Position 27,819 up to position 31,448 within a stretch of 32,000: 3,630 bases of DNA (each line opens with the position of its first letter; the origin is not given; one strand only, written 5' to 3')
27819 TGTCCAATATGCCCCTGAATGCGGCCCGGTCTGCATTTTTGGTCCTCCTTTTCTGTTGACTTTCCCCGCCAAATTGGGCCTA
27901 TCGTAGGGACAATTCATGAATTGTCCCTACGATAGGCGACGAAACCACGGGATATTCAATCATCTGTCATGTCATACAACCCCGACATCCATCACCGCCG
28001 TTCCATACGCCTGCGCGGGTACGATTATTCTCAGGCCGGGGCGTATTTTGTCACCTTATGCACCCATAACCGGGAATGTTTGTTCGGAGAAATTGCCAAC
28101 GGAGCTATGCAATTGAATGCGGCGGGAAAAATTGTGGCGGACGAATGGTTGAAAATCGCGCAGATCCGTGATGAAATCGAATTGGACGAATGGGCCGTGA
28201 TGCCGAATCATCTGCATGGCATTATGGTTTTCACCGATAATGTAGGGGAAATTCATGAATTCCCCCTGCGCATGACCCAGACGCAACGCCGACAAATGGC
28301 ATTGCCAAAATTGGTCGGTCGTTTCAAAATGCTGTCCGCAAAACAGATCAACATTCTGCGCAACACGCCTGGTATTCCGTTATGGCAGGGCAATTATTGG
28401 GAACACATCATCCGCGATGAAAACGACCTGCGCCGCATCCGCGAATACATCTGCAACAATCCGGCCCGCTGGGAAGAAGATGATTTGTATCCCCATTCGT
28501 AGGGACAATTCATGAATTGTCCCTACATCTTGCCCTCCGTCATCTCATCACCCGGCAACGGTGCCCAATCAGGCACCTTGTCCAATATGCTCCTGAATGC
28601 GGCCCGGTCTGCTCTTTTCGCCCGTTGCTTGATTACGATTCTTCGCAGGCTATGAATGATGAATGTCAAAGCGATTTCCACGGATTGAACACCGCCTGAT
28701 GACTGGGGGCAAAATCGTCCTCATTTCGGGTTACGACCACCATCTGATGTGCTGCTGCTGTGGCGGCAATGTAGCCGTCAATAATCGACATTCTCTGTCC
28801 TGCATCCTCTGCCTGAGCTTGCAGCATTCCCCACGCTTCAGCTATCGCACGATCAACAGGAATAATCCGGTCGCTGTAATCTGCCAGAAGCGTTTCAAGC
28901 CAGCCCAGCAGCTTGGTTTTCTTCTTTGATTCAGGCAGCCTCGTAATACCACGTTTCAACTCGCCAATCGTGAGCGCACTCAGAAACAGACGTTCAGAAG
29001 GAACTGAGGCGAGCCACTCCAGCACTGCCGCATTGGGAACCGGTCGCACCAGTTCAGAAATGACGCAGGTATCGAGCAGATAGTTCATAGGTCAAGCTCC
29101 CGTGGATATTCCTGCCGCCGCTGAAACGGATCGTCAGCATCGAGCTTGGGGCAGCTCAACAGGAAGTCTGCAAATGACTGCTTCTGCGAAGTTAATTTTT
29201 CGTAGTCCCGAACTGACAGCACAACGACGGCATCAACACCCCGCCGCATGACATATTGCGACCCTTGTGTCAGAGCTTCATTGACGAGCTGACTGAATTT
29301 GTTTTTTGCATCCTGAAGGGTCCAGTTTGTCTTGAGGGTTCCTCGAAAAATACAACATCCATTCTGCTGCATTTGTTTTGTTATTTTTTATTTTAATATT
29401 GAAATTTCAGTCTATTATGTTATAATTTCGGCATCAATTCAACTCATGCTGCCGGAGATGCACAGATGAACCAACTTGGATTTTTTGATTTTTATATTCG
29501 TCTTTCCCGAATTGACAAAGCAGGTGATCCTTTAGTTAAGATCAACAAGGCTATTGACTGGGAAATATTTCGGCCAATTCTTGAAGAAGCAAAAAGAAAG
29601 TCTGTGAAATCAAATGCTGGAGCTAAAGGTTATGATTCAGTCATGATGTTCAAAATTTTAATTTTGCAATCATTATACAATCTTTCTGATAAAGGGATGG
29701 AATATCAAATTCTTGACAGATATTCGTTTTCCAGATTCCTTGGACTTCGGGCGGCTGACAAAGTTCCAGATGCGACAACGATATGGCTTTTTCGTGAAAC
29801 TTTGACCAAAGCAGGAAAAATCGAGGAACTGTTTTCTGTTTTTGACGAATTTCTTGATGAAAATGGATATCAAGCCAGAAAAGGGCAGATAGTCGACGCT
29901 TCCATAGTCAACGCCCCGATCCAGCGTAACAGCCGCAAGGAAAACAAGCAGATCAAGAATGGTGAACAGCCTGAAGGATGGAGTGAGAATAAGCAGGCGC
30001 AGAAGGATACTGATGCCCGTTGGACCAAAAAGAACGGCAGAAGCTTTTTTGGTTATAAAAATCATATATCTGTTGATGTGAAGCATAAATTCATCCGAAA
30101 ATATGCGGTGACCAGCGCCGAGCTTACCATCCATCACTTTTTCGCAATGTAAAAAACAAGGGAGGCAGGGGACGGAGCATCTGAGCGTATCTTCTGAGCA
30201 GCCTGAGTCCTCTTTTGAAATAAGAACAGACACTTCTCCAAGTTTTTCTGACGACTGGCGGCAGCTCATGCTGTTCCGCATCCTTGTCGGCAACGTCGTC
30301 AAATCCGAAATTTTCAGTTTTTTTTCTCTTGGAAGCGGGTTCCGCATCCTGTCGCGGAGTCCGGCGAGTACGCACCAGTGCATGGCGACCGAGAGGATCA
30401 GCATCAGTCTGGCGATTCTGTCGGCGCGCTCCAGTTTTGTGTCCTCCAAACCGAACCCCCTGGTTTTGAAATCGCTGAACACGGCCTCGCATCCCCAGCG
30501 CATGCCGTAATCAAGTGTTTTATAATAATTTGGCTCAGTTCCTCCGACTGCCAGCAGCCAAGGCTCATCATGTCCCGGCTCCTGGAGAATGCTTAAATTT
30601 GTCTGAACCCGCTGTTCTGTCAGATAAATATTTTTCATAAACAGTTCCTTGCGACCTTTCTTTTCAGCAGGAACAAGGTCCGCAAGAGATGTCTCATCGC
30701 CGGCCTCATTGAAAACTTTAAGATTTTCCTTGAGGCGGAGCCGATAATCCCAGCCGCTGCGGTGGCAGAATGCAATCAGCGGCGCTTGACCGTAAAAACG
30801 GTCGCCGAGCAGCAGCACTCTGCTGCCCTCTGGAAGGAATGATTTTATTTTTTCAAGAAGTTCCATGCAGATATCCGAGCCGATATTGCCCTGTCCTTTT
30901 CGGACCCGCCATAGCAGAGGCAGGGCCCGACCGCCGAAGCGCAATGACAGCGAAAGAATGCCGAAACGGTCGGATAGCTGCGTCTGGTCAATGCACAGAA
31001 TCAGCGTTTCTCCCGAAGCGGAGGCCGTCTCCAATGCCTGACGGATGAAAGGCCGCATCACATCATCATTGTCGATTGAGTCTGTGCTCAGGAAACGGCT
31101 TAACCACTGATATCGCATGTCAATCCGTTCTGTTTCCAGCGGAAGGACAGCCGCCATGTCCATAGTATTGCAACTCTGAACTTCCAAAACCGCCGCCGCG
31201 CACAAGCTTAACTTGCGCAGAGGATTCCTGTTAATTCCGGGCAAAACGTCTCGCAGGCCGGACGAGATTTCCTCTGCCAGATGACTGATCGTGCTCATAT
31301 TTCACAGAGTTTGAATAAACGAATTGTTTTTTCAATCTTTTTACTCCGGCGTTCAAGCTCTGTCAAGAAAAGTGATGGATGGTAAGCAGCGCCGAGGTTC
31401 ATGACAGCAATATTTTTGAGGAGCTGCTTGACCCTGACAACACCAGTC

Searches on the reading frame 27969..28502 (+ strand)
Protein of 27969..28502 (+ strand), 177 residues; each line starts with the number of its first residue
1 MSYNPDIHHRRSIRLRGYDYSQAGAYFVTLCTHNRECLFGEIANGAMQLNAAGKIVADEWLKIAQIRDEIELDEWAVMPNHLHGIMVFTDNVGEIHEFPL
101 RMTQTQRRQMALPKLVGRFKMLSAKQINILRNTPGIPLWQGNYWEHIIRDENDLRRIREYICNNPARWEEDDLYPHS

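Call 19: search_protein_families(library=pfam, proteins=[window:27969-28502:+], max_evalue=0.001)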
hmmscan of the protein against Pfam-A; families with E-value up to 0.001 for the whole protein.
window:27969-28502:+ (177 aa): 1 family
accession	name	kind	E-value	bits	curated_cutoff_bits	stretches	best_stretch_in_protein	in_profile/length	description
PF01797.21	Y1_Tnp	-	0.00016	22.2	23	0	108-164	61-121/121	Transposase IS200 like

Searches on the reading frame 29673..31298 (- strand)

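Call 19: search_protein_families(library=pfam, proteins=[window:29673-31298:-], max_evalue=0.001)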
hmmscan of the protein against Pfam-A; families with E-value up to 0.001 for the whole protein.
window:29673-31298:- (541 aa): 2 families
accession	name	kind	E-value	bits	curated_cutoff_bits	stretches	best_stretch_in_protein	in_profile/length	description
PF01609.27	DDE_Tnp_1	-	2.4e-08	34.4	23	1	159-305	76-197/200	Transposase DDE domain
PF13546.12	DDE_5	-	2.6e-05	24.4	27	0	18-108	2-87/272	DDE superfamily endonuclease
